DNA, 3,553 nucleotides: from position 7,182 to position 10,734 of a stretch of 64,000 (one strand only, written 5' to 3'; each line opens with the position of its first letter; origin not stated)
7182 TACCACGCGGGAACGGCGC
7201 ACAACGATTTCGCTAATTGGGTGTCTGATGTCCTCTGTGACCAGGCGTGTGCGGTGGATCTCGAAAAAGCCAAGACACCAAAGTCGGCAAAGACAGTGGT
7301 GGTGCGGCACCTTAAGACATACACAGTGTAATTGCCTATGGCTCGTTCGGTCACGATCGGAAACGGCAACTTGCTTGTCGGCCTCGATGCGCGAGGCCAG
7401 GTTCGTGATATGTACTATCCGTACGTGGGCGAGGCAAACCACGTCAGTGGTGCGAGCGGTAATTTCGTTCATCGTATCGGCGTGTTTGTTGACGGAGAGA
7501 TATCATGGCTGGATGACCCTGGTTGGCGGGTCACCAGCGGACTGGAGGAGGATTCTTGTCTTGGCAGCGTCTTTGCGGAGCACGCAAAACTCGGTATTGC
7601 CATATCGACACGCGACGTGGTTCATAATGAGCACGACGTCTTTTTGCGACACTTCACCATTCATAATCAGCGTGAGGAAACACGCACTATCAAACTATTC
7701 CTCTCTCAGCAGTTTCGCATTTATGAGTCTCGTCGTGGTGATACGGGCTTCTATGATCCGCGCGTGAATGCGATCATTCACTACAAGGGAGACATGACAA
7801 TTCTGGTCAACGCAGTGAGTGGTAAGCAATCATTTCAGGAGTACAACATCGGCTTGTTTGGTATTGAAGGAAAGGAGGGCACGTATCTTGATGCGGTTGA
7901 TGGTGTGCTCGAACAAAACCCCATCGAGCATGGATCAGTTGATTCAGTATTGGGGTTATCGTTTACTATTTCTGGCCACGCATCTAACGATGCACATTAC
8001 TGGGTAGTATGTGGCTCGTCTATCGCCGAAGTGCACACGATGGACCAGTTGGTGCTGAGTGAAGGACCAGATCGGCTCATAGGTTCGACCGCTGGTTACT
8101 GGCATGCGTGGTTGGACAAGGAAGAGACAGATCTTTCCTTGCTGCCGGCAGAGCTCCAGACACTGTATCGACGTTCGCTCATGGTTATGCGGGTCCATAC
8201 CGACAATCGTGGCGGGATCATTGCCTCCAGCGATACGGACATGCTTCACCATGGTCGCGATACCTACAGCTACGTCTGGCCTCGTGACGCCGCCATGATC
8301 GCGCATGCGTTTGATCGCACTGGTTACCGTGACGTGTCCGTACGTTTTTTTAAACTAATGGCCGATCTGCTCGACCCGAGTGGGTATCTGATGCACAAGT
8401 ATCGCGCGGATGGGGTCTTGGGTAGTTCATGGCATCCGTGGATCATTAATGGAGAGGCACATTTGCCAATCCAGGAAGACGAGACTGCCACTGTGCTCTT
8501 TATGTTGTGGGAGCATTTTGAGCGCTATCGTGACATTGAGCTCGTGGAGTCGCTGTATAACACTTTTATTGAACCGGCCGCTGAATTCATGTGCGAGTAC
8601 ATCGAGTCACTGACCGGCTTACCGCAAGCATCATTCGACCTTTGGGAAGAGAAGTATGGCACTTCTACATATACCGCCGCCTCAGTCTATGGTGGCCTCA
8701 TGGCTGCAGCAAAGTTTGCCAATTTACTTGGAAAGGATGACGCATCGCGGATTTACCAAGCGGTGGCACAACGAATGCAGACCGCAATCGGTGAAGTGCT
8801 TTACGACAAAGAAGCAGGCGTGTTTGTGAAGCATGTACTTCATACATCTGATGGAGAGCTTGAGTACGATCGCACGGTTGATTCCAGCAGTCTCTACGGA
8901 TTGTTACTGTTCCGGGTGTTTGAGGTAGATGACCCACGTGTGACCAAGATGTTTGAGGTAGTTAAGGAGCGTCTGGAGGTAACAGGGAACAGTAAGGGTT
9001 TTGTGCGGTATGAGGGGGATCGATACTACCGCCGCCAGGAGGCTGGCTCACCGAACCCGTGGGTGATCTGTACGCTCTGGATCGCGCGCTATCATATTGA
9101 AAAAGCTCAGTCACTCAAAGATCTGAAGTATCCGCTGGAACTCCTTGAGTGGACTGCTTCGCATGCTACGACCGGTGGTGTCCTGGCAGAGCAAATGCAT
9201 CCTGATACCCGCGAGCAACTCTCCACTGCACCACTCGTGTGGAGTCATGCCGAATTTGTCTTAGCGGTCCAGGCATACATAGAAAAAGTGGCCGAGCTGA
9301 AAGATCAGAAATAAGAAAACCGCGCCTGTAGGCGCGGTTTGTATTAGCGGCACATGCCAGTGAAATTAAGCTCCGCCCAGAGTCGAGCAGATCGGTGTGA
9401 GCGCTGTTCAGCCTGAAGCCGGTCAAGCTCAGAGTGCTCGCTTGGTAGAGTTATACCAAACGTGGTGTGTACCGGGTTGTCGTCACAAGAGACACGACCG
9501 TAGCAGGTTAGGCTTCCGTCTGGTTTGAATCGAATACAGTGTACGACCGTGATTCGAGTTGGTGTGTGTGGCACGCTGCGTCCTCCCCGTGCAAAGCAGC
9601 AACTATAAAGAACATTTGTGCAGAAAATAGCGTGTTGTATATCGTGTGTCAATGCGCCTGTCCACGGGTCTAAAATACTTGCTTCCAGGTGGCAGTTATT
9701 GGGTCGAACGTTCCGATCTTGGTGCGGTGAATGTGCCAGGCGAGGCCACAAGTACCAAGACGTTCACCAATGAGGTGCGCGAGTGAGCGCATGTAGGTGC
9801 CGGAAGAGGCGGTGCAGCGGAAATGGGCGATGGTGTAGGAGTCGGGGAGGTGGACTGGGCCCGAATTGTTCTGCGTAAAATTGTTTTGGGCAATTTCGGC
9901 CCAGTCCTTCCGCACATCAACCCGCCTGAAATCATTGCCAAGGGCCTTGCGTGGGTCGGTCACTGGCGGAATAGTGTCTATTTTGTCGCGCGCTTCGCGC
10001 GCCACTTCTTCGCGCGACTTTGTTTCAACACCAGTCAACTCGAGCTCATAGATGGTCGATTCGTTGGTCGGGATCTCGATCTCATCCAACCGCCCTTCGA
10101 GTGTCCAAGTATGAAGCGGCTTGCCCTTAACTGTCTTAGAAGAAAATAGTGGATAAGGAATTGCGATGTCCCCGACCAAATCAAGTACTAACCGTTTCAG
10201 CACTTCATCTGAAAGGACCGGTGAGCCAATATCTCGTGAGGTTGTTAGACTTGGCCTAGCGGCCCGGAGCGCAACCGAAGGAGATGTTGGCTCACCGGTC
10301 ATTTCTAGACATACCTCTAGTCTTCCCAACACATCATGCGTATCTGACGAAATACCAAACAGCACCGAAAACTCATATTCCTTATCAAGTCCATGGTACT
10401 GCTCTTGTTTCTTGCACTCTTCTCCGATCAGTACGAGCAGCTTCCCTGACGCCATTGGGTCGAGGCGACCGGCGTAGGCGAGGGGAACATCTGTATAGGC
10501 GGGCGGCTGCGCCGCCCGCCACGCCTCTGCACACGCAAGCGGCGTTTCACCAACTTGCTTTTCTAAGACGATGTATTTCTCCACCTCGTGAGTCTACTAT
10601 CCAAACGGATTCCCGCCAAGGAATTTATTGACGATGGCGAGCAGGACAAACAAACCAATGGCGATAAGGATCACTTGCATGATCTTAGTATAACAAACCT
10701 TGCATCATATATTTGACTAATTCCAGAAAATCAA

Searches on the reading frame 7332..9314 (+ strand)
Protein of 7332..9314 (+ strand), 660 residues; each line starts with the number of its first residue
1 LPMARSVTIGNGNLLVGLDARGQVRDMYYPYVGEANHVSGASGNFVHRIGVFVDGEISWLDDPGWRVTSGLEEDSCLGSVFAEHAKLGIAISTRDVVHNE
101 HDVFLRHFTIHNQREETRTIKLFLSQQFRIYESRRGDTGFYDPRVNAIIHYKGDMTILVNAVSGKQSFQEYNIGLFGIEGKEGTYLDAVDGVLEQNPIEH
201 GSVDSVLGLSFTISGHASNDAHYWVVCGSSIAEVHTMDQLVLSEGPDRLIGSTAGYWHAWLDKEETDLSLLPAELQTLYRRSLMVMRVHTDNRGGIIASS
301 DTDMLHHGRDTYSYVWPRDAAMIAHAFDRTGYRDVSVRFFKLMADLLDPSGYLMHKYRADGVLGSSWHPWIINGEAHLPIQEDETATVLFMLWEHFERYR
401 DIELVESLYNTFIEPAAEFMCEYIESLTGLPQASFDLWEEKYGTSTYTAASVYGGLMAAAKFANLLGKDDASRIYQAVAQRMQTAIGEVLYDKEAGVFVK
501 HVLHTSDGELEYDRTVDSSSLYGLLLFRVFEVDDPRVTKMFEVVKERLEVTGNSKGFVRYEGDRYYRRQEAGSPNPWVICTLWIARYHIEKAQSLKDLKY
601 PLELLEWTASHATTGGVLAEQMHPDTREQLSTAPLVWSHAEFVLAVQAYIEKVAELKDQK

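Call 37: search_protein_families(library=pfam, proteins=[window:7332-9314:+], max_evalue=0.001)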
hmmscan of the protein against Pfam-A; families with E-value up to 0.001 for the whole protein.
window:7332-9314:+ (660 aa): 2 families
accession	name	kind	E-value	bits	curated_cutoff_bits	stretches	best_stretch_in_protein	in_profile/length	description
PF00723.27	Glyco_hydro_15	-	1.8e-32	113.2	22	1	278-645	6-425/427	Glycosyl hydrolases family 15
PF22422.2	MGH1-like_GH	-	0.00021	21.4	27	0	444-542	171-262/356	Mannosylglycerate hydrolase MGH1-like glycoside hydrolase domain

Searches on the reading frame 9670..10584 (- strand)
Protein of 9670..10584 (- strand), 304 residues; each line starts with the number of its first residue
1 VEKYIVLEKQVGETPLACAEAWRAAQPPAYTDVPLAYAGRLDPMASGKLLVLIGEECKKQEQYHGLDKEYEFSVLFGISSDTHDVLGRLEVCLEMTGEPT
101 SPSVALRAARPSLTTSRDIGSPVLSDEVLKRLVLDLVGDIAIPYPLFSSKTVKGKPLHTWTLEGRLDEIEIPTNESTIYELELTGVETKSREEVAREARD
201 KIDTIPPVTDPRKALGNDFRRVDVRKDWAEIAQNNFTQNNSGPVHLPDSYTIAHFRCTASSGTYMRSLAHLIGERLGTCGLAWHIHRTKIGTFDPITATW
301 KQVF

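Call 37: search_protein_families(library=pfam, proteins=[window:9670-10584:-], max_evalue=0.001)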
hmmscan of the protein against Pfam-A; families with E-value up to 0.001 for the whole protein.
window:9670-10584:- (304 aa): 1 family
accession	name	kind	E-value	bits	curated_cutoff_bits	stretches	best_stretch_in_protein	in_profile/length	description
PF01509.24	TruB_N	-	7.4e-19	69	27.3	2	36-89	10-63/149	TruB family pseudouridylate synthase (N terminal domain)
